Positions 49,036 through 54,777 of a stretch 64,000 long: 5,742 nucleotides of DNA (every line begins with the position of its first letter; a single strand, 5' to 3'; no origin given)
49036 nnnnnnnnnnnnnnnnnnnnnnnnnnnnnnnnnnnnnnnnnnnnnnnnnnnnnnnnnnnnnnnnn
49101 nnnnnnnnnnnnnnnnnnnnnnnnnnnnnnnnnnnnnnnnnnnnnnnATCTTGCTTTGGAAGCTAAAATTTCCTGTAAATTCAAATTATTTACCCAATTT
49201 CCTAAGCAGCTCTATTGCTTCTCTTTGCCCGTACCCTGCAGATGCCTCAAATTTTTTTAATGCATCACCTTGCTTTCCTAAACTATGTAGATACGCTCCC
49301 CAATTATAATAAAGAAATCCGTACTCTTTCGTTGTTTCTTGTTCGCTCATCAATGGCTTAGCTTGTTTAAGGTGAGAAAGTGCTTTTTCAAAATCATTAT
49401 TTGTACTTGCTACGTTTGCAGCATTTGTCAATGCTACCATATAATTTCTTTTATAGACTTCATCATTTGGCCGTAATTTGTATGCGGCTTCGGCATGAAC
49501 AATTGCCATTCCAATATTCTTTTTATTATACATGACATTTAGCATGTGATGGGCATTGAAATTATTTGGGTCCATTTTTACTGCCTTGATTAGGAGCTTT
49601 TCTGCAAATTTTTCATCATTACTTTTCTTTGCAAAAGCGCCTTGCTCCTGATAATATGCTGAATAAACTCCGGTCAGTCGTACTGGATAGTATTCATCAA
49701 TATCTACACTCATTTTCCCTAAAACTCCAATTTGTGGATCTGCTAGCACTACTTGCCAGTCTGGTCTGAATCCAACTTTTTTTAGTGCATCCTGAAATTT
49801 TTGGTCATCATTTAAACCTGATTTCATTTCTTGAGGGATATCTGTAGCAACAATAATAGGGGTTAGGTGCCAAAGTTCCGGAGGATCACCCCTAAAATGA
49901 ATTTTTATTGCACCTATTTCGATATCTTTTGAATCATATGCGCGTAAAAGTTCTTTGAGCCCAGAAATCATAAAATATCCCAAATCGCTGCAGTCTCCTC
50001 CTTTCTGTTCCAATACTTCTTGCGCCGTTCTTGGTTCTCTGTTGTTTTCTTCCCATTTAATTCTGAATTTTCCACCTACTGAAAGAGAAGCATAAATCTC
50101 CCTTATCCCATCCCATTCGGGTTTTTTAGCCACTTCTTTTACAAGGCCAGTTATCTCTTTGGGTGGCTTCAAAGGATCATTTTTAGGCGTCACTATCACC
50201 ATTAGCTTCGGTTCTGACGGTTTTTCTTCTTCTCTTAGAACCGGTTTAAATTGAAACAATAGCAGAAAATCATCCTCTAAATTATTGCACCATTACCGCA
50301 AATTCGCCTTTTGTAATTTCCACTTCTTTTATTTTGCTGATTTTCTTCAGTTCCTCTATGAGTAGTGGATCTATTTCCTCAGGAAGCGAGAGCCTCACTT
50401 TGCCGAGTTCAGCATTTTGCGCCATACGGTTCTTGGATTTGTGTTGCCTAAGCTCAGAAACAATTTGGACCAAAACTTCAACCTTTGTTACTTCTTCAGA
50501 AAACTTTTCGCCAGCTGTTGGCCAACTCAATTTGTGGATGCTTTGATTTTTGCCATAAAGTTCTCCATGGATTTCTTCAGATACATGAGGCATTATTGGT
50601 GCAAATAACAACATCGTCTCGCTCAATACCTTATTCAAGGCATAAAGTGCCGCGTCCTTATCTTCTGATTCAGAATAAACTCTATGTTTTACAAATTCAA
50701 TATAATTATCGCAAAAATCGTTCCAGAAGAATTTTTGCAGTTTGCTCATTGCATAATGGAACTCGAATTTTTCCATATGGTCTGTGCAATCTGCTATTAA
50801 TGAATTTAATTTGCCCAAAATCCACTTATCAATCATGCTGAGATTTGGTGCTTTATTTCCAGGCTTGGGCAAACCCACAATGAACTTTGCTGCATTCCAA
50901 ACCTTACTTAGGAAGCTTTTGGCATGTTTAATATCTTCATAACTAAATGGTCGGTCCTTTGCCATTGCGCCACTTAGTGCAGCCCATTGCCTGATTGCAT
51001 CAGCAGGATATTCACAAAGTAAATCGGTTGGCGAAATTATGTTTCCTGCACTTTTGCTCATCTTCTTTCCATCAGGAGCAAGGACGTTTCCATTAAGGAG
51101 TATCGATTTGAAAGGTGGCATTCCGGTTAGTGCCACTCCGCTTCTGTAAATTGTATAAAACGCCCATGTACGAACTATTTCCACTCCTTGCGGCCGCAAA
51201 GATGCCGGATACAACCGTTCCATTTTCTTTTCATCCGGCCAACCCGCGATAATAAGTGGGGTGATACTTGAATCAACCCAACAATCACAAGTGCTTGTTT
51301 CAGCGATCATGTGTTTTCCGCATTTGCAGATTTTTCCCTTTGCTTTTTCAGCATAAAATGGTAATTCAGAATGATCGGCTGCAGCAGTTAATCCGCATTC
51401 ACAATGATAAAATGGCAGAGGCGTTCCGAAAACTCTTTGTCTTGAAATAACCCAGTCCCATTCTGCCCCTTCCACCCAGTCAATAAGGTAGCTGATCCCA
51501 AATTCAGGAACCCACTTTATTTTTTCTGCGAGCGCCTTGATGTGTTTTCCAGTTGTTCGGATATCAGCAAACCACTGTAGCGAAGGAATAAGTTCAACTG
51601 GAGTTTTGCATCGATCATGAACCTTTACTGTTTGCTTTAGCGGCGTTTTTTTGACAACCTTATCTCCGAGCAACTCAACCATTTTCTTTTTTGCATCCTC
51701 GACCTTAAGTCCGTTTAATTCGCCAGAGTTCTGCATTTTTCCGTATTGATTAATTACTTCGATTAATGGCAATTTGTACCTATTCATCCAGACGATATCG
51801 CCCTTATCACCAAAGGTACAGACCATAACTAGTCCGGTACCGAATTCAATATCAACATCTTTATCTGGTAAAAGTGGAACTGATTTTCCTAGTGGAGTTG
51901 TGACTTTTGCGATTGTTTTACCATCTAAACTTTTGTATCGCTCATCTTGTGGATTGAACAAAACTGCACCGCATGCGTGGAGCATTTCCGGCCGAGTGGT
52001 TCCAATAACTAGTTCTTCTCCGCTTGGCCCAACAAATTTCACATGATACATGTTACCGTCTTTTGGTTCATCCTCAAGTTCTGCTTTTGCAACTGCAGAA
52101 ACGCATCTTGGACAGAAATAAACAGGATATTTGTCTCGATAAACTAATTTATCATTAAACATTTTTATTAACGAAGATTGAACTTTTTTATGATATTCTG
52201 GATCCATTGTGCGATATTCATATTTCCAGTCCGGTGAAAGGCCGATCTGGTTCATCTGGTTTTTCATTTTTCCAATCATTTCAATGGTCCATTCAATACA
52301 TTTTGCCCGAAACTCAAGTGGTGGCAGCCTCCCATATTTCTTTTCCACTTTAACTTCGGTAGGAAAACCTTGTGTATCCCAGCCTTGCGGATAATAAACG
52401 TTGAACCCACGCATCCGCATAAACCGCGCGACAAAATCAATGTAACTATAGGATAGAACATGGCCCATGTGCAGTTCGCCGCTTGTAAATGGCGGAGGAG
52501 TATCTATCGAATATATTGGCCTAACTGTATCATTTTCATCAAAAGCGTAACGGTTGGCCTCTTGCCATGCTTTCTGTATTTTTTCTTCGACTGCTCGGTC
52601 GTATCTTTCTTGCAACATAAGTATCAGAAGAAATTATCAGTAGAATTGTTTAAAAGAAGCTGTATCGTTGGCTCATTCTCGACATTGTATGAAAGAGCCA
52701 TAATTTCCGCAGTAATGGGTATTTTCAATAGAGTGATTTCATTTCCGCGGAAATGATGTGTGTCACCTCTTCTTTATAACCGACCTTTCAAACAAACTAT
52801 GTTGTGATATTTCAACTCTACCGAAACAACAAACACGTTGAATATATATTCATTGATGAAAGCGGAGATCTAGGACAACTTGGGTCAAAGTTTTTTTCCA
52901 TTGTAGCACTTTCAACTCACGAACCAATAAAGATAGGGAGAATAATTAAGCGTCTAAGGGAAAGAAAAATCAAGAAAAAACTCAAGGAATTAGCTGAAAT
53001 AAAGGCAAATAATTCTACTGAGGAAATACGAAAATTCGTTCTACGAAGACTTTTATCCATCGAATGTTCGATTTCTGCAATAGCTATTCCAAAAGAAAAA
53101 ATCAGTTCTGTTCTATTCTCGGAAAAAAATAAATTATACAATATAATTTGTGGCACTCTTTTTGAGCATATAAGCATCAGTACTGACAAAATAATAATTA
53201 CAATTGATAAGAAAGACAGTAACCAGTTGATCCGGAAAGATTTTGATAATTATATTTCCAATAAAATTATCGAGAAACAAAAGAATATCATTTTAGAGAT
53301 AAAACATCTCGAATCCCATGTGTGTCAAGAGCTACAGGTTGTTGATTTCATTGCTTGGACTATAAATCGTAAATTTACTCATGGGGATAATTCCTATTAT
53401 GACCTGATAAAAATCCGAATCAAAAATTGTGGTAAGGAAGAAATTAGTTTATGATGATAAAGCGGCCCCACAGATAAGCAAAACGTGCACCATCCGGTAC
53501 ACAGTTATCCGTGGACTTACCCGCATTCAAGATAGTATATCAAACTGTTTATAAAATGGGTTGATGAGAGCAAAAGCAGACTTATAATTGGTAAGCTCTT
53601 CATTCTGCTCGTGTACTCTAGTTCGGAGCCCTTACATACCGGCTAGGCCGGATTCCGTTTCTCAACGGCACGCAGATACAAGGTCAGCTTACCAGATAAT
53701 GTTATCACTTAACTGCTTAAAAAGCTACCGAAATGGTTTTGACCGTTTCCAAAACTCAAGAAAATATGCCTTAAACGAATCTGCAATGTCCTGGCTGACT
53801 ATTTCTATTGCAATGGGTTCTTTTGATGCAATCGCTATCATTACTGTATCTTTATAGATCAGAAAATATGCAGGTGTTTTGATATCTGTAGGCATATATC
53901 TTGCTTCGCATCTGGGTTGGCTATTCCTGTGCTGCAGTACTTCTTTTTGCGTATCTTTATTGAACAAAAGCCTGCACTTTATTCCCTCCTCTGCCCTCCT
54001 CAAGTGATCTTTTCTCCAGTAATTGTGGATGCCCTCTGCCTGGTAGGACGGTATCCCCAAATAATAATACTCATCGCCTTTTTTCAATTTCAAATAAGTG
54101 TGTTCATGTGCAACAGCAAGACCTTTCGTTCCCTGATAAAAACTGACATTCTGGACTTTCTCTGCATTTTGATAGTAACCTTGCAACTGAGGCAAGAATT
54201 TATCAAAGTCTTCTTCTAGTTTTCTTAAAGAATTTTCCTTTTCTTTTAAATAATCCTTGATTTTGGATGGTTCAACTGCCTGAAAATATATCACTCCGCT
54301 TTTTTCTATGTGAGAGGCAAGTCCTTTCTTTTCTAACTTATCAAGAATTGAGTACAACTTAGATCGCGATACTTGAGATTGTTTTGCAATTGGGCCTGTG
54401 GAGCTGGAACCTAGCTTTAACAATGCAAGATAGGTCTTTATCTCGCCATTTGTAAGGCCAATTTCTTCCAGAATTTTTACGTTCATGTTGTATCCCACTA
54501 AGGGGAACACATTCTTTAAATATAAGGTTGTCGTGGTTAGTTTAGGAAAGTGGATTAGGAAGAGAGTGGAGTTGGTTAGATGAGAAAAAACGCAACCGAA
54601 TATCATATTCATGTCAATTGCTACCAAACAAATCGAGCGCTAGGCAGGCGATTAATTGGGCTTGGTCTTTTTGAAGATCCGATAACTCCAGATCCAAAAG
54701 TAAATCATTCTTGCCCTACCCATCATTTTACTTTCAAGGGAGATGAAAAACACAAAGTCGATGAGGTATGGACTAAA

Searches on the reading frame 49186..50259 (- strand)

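Call 23: search_protein_families(library=pfam, proteins=[window:49186-50259:-], max_evalue=0.001)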
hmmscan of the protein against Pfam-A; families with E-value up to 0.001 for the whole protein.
window:49186-50259:- (357 aa): 3 families
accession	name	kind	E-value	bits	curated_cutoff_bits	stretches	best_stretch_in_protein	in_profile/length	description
PF07719.23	TPR_2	-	1e-05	25.7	27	0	316-339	3-26/34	Tetratricopeptide repeat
PF13424.12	TPR_12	-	1.6e-05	25.4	30.1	0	276-339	5-70/77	Tetratricopeptide repeat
PF13431.12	TPR_17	-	9.6e-05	22.8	24.4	0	223-247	2-26/34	Tetratricopeptide repeat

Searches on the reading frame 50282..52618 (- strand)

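Call 23: search_protein_families(library=pfam, proteins=[window:50282-52618:-], max_evalue=0.001)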
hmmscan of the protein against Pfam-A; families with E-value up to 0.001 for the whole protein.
window:50282-52618:- (778 aa): 5 families
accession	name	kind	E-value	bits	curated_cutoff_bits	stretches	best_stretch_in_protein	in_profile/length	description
PF00133.28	tRNA-synt_1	-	7.8e-84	282.3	22.7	1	14-550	2-406/414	tRNA synthetases class I (I, L, M and V)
PF08264.19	Anticodon_1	-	6.3e-42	143.4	25.1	1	597-738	1-144/148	Anticodon-binding domain of tRNA ligase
PF09334.17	tRNA-synt_1g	-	2.9e-19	69.5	20.1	2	38-177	3-131/391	tRNA synthetases class I (M)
PF01406.26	tRNA-synt_1e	-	6.5e-06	26.2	27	0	498-567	233-300/301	tRNA synthetases class I (C) catalytic domain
PF13603.12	tRNA-synt_1_2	-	0.00028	20.9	25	0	238-315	88-182/185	Leucyl-tRNA synthetase, editing domain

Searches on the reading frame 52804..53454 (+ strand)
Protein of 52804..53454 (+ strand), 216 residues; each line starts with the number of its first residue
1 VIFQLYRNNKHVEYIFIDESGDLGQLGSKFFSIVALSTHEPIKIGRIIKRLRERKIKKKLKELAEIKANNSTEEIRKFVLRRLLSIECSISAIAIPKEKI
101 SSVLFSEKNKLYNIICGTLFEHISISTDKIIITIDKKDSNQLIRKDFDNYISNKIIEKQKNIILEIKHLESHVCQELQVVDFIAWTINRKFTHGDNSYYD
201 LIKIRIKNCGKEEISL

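Call 23: search_protein_families(library=pfam, proteins=[window:52804-53454:+], max_evalue=0.001)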
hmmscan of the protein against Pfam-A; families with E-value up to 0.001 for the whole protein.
window:52804-53454:+ (216 aa): 1 family
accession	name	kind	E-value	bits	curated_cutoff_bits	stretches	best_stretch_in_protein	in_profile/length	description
PF12686.12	DUF3800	-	3e-13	51.2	21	1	14-190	1-149/149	Protein of unknown function (DUF3800)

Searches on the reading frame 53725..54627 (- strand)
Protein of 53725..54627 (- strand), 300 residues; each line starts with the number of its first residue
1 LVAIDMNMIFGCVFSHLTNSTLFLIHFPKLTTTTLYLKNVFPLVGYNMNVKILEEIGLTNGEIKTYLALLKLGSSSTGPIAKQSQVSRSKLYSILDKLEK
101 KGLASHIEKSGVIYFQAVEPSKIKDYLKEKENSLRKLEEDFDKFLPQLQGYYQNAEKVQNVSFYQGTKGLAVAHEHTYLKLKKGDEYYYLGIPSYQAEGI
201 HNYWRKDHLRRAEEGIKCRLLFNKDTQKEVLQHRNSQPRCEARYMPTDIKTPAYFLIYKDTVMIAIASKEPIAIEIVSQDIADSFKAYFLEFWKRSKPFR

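Call 23: search_protein_families(library=pfam, proteins=[window:53725-54627:-], max_evalue=0.001)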
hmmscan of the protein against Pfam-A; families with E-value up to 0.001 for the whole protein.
window:53725-54627:- (300 aa): 1 family
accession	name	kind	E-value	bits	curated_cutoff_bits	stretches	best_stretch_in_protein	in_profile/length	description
PF01978.25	TrmB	-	4.1e-15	55.8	25.6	1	53-120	1-67/68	Sugar-specific transcriptional regulator TrmB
